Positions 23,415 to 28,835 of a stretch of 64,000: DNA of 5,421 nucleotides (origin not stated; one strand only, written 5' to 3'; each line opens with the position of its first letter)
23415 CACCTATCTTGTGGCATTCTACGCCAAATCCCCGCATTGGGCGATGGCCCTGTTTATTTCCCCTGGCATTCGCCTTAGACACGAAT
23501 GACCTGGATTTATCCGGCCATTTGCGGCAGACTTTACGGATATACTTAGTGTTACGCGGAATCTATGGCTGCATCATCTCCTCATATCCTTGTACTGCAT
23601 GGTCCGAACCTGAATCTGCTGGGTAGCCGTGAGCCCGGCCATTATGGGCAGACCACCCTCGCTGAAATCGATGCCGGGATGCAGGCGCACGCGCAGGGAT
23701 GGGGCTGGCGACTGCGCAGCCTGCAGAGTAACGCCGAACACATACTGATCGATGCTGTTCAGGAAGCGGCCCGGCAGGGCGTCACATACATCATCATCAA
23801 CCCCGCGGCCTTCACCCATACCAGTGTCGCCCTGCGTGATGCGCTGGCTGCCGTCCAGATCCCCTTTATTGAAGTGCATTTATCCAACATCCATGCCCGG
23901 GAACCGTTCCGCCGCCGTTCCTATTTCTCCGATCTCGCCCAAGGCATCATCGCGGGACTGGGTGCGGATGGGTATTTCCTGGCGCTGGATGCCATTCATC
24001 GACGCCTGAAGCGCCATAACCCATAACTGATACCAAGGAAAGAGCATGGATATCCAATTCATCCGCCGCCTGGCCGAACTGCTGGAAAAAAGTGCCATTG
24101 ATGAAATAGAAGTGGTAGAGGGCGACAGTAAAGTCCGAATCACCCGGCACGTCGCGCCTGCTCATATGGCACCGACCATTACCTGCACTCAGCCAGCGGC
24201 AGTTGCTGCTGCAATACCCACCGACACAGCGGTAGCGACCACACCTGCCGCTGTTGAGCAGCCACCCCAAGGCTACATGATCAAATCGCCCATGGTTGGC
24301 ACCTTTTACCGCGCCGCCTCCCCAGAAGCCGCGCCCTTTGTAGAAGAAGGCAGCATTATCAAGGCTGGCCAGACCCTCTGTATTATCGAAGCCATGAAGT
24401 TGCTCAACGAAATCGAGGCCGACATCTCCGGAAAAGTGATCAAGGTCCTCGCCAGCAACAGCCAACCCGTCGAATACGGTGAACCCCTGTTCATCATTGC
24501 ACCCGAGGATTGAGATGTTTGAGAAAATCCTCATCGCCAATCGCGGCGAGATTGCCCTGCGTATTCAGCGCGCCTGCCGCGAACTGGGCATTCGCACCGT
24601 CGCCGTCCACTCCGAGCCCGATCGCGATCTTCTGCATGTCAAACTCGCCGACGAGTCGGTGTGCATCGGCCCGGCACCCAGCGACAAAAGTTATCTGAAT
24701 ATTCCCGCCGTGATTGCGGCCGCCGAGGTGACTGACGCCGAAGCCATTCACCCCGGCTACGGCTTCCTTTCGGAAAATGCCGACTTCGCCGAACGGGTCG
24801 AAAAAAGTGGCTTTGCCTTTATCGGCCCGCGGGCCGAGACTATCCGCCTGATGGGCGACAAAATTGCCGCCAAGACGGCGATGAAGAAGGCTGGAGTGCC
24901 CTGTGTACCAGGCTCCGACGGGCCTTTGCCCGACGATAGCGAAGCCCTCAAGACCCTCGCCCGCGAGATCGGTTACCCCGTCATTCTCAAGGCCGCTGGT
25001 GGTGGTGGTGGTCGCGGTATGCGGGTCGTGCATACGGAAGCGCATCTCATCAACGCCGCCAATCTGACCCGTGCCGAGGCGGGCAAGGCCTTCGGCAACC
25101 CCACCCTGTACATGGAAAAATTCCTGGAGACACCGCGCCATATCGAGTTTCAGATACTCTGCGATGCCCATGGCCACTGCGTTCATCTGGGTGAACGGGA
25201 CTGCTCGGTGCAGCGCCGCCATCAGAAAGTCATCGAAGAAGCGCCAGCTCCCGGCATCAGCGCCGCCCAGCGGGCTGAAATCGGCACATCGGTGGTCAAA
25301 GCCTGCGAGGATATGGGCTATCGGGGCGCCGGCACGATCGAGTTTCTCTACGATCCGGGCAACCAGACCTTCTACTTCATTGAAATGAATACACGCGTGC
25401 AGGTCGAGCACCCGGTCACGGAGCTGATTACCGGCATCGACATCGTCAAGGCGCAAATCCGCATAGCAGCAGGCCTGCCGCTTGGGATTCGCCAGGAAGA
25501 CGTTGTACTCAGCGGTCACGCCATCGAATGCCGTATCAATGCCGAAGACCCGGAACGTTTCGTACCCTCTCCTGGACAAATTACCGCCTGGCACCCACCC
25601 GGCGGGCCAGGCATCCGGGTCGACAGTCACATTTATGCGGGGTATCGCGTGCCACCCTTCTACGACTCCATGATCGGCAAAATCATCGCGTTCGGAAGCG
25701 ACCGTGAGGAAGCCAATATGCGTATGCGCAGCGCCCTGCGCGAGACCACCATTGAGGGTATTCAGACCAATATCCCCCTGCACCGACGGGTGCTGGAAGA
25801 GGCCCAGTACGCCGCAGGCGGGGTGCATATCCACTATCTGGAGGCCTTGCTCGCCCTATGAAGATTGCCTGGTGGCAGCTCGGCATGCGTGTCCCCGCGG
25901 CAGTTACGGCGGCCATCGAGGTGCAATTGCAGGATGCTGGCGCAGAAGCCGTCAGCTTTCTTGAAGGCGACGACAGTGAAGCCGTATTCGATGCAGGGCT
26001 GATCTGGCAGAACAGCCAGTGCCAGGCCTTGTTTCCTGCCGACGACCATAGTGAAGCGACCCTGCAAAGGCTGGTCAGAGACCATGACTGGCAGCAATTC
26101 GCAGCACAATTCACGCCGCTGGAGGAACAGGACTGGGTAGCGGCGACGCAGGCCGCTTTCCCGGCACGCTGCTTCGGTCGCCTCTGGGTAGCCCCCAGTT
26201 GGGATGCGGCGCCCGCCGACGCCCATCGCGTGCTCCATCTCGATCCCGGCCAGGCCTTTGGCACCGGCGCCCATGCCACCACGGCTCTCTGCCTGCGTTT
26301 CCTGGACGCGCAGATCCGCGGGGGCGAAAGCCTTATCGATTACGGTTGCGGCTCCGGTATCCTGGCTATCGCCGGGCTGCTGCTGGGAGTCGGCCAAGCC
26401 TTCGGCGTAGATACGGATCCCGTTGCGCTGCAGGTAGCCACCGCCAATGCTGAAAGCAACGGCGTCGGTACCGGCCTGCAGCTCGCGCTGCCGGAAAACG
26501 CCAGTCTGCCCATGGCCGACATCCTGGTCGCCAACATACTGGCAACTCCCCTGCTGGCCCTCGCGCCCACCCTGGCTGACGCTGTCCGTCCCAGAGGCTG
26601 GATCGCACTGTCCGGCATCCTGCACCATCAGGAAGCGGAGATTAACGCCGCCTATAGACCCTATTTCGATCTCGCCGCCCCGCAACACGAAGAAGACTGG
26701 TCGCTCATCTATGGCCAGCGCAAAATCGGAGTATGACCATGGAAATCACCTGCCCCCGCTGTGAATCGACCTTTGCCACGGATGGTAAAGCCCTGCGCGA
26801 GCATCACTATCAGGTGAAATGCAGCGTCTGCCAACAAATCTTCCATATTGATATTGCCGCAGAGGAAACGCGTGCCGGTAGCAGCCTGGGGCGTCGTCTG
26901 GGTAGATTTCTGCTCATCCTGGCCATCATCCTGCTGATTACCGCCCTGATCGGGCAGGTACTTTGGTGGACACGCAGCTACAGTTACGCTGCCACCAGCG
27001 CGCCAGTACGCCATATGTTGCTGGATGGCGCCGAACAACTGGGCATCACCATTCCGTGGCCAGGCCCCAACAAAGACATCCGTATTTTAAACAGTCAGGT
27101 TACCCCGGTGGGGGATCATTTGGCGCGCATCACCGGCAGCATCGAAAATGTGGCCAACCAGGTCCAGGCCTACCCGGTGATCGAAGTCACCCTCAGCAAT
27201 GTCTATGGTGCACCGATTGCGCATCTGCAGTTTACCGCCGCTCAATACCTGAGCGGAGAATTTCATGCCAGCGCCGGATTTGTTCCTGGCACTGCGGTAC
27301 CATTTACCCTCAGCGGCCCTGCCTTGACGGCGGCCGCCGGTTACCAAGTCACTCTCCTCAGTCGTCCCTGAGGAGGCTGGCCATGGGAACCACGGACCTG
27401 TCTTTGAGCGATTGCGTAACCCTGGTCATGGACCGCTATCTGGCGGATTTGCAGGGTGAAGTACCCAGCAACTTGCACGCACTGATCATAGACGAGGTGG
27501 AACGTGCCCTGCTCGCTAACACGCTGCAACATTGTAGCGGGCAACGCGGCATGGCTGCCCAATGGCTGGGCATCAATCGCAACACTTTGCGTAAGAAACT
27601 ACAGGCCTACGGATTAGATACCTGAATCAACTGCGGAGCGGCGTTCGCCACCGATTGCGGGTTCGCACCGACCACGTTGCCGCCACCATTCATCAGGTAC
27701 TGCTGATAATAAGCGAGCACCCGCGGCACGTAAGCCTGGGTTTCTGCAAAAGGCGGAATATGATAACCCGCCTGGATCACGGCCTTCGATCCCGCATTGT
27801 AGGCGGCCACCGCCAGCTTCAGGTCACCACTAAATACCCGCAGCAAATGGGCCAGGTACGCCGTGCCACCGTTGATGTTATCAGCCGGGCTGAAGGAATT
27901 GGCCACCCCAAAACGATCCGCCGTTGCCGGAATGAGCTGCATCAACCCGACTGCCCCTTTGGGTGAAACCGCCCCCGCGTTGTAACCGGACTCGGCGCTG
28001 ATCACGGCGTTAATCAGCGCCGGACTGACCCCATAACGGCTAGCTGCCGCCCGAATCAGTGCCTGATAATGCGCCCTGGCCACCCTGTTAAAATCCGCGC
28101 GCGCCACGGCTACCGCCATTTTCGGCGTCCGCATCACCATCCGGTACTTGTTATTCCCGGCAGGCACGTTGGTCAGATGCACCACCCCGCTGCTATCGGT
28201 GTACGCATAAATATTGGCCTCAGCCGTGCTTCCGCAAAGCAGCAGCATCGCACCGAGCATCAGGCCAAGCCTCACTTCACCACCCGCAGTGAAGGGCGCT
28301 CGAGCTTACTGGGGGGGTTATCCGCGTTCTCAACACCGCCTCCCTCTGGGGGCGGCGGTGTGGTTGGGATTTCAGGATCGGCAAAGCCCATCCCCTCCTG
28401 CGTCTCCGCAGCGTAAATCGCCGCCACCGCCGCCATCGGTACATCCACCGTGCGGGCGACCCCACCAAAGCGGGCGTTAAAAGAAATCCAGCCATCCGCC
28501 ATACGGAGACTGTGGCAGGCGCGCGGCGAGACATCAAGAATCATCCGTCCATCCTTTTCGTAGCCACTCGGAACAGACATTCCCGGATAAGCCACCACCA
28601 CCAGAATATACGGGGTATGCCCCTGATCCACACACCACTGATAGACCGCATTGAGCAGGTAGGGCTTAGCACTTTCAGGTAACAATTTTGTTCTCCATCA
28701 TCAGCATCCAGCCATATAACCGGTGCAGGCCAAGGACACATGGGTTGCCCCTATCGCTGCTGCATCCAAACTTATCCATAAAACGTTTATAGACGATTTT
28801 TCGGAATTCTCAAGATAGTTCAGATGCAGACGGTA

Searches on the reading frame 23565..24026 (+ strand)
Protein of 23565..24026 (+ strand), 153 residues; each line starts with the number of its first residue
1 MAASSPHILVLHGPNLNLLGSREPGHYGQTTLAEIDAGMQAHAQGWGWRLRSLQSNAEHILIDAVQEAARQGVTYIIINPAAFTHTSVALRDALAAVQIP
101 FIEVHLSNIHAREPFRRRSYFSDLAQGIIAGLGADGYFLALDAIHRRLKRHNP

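Call 72: search_protein_families(library=pfam, proteins=[window:23565-24026:+], max_evalue=0.00001)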
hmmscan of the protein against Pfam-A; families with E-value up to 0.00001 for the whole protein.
window:23565-24026:+ (153 aa): 1 family
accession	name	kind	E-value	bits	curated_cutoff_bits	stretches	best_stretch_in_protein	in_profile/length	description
PF01220.24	DHquinase_II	-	6.3e-57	191.6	23.3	1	8-144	2-137/138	Dehydroquinase class II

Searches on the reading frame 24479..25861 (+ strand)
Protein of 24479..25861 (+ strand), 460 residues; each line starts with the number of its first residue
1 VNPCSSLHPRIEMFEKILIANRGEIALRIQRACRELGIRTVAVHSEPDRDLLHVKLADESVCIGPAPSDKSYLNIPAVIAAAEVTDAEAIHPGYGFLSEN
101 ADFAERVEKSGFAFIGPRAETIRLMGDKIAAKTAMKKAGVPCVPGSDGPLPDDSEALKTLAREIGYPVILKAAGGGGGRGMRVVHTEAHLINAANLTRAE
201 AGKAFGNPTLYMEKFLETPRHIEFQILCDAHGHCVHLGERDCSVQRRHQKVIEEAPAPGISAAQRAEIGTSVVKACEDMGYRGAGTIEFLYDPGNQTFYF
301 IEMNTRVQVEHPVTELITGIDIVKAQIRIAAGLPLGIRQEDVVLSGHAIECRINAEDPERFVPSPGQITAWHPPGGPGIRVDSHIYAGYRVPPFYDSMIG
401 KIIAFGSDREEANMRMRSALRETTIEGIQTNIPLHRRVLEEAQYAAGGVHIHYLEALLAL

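Call 47: search_protein_families(library=pfam, proteins=[window:24479-25861:+], max_evalue=0.0001)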
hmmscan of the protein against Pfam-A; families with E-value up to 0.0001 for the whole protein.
window:24479-25861:+ (460 aa): 5 families
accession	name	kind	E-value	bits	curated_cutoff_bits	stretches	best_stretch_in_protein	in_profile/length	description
PF02786.22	CPSase_L_D2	-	6.4e-81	271.3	19.8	1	127-336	1-209/211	Carbamoyl-phosphate synthase L chain, ATP binding domain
PF00289.28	Biotin_carb_N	-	2e-48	163.9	25.5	1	13-122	1-110/110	Biotin carboxylase, N-terminal domain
PF02785.25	Biotin_carb_C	-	1e-39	135.4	32.4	1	350-455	1-107/108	Biotin carboxylase C-terminal domain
PF07478.18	Dala_Dala_lig_C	-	7.8e-07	29.2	24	1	153-305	24-174/204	D-ala D-ala ligase C-terminus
PF02222.28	ATP-grasp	-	8.3e-07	29.3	27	1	153-306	18-162/179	ATP-grasp domain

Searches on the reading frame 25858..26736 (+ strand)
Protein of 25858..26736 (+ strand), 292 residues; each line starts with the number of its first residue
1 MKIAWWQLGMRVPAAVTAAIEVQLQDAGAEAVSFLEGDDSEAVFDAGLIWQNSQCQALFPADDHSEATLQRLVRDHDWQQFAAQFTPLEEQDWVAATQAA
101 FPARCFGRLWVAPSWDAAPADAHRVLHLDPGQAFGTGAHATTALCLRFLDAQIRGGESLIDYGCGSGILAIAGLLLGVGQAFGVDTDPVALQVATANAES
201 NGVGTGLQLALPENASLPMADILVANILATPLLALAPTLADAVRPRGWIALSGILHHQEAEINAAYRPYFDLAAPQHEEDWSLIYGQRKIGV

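Call 47: search_protein_families(library=pfam, proteins=[window:25858-26736:+], max_evalue=0.0001)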
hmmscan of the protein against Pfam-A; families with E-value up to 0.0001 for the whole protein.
window:25858-26736:+ (292 aa): 2 families
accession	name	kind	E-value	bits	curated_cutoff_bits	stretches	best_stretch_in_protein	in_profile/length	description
PF06325.19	PrmA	-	6e-75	252.9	22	1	5-289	2-296/296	Ribosomal protein L11 methyltransferase (PrmA)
PF13847.12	Methyltransf_31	-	2.8e-06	27.5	27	1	154-204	2-54/145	Methyltransferase domain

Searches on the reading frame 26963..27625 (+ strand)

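Call 47: search_protein_families(library=pfam, proteins=[window:26963-27625:+], max_evalue=0.0001)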
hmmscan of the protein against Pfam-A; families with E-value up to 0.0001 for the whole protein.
window:26963-27625:+ (220 aa): 1 family
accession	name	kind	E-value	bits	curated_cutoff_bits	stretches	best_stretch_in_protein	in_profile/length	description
PF02954.25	HTH_8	-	3.2e-11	43.2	22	1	176-216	2-42/42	Bacterial regulatory protein, Fis family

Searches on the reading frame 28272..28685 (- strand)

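Call 47: search_protein_families(library=pfam, proteins=[window:28272-28685:-], max_evalue=0.0001)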
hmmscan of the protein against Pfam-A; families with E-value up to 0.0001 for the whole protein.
window:28272-28685:- (137 aa): 1 family
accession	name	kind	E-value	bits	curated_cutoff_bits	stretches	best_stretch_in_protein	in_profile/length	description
PF04386.18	SspB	-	6.9e-29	101.3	27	1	6-137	2-156/156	Stringent starvation protein B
